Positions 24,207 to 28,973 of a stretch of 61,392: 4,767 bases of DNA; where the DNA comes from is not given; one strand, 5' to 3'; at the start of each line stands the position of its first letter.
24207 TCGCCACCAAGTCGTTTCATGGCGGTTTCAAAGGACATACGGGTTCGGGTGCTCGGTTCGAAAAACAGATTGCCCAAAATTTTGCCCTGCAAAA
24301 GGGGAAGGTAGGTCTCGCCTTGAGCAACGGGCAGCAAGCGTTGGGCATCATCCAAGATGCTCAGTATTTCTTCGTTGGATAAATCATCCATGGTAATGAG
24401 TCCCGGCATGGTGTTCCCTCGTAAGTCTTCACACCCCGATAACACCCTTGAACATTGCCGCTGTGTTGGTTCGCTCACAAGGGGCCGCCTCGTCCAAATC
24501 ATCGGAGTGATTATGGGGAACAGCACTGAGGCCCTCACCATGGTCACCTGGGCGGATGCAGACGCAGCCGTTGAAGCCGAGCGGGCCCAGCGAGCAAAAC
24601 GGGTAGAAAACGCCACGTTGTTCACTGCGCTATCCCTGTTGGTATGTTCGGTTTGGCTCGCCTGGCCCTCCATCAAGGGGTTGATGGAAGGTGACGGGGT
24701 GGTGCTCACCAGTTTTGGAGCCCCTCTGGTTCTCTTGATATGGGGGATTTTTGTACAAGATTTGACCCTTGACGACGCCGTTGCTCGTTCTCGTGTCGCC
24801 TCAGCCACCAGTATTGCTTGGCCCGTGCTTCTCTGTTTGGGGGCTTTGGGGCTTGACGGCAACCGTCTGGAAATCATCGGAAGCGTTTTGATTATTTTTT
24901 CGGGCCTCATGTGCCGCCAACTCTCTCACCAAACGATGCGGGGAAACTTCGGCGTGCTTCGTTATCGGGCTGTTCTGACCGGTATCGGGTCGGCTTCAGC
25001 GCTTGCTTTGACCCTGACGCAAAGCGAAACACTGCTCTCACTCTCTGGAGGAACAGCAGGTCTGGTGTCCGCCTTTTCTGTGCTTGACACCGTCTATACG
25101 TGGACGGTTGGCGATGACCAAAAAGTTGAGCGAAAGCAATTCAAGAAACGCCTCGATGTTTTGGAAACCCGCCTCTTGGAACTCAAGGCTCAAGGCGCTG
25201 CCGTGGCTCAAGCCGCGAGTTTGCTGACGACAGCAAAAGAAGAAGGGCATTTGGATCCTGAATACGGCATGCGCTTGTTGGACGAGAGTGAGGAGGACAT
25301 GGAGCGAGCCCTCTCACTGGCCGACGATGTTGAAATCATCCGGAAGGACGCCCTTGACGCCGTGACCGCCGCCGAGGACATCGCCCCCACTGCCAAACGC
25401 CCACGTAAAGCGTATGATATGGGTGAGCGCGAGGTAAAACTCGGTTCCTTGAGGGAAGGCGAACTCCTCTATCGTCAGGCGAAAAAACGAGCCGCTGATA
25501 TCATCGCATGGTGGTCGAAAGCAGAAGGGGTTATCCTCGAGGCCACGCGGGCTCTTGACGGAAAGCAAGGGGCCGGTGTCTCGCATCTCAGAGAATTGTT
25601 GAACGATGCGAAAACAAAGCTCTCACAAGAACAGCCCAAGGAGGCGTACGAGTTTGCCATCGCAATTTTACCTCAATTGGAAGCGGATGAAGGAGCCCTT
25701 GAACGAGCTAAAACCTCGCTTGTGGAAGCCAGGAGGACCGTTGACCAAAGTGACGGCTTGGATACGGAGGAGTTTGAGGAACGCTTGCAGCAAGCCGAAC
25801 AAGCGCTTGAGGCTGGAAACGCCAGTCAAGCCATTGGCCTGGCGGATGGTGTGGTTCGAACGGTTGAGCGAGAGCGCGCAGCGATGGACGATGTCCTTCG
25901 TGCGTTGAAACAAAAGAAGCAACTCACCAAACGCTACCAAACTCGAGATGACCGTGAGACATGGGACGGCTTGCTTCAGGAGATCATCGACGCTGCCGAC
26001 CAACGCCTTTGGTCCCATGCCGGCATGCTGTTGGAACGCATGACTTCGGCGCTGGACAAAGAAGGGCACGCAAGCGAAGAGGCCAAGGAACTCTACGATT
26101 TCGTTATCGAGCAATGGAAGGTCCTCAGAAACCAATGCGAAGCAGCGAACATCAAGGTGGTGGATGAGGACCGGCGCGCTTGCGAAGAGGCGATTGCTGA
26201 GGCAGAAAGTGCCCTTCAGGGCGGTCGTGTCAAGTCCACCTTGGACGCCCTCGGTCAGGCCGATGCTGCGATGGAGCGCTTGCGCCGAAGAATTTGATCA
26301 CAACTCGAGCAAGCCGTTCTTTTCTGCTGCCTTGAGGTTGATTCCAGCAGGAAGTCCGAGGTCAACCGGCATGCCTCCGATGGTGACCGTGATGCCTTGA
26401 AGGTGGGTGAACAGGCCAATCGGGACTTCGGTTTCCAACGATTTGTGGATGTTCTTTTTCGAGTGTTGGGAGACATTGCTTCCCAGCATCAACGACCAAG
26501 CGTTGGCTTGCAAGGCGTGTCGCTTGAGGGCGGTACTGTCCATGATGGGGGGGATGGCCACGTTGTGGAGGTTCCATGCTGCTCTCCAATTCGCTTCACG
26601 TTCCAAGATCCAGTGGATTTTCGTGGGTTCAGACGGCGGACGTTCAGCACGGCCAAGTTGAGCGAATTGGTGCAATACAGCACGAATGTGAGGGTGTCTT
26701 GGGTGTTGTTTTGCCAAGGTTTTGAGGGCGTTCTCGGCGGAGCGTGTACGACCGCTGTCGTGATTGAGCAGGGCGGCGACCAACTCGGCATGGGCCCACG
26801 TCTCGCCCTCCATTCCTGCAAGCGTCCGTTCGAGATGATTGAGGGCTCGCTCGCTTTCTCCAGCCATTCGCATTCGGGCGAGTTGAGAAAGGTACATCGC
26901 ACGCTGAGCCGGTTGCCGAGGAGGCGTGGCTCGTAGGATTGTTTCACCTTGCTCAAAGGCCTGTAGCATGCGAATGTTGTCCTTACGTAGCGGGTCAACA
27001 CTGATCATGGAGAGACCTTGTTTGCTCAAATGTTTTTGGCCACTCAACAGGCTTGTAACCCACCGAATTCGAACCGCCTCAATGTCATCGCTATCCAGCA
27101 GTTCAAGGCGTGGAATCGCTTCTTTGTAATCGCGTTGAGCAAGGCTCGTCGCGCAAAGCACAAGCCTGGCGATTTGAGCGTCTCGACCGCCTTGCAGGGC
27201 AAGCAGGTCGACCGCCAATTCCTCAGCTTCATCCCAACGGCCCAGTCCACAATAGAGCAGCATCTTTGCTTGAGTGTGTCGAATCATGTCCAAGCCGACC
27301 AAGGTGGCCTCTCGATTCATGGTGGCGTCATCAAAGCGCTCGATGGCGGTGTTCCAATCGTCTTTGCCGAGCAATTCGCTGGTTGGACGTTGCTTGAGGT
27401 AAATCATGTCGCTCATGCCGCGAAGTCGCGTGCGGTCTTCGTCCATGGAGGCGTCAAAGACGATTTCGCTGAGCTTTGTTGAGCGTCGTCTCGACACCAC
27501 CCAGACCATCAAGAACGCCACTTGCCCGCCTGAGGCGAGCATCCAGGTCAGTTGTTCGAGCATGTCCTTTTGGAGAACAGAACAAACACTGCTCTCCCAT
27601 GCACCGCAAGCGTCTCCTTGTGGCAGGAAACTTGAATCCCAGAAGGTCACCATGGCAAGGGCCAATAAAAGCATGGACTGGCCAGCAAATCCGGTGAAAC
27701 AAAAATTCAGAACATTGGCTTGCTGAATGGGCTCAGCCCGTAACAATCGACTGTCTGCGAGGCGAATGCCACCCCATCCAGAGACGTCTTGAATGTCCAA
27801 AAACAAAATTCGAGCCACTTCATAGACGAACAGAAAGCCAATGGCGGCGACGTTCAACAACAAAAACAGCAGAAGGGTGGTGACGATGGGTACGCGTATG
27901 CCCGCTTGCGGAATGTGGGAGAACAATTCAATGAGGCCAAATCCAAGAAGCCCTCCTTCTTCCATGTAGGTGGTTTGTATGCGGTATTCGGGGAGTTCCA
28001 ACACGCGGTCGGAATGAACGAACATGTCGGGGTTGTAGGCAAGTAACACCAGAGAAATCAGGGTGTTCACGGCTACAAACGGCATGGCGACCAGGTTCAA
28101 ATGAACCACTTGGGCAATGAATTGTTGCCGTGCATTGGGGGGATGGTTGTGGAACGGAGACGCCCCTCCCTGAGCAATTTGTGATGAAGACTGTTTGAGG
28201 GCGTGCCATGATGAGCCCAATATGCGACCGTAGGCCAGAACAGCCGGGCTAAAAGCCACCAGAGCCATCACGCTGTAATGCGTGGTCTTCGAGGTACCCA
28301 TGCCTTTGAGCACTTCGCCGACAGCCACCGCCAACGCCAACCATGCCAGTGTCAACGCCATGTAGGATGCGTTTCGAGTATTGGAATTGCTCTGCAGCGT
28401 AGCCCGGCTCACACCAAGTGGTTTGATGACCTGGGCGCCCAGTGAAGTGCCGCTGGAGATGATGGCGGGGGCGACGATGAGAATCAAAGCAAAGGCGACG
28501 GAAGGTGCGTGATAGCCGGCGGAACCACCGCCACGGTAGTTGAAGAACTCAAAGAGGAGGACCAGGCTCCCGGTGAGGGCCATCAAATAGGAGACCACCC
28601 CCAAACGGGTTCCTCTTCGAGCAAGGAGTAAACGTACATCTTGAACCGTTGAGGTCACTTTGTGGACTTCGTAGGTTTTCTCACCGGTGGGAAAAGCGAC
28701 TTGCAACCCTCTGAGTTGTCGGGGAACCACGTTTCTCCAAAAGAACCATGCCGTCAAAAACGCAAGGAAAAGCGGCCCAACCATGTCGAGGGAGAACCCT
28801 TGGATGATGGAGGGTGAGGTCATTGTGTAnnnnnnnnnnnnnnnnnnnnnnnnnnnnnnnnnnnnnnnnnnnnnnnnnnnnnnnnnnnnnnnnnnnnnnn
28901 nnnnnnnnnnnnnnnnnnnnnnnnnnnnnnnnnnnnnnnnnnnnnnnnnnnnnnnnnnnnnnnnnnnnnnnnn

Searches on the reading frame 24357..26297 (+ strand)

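Call 3: search_protein_families(library=pfam, proteins=[window:24357-26297:+], max_evalue=0.1)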
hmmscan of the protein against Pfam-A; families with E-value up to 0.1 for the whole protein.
window:24357-26297:+ (646 aa): 2 families
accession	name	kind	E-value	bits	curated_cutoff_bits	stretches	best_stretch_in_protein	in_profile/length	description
PF04965.19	GPW_gp25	-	0.031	14.5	27.2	0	287-316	12-41/96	Baseplate wedge protein gp25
PF09813.14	Coa3_cc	-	0.083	13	27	0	74-100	2-29/48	Cytochrome c oxidase assembly factor 3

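Call 4: search_protein_families(library=ncbifam, proteins=[window:24357-26297:+], max_evalue=0.1)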
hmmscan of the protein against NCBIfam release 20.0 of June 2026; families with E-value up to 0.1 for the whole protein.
window:24357-26297:+ (646 aa): 0 families

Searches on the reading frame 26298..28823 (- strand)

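Call 18: search_protein_families(library=pfam, proteins=[window:26298-28823:-], max_evalue=0.001)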
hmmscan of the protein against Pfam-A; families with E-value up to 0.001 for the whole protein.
window:26298-28823:- (841 aa): 1 family
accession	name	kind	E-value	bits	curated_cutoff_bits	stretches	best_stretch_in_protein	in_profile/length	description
PF14559.12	TPR_19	-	3.4e-07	30.9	25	1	653-717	3-65/68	Tetratricopeptide repeat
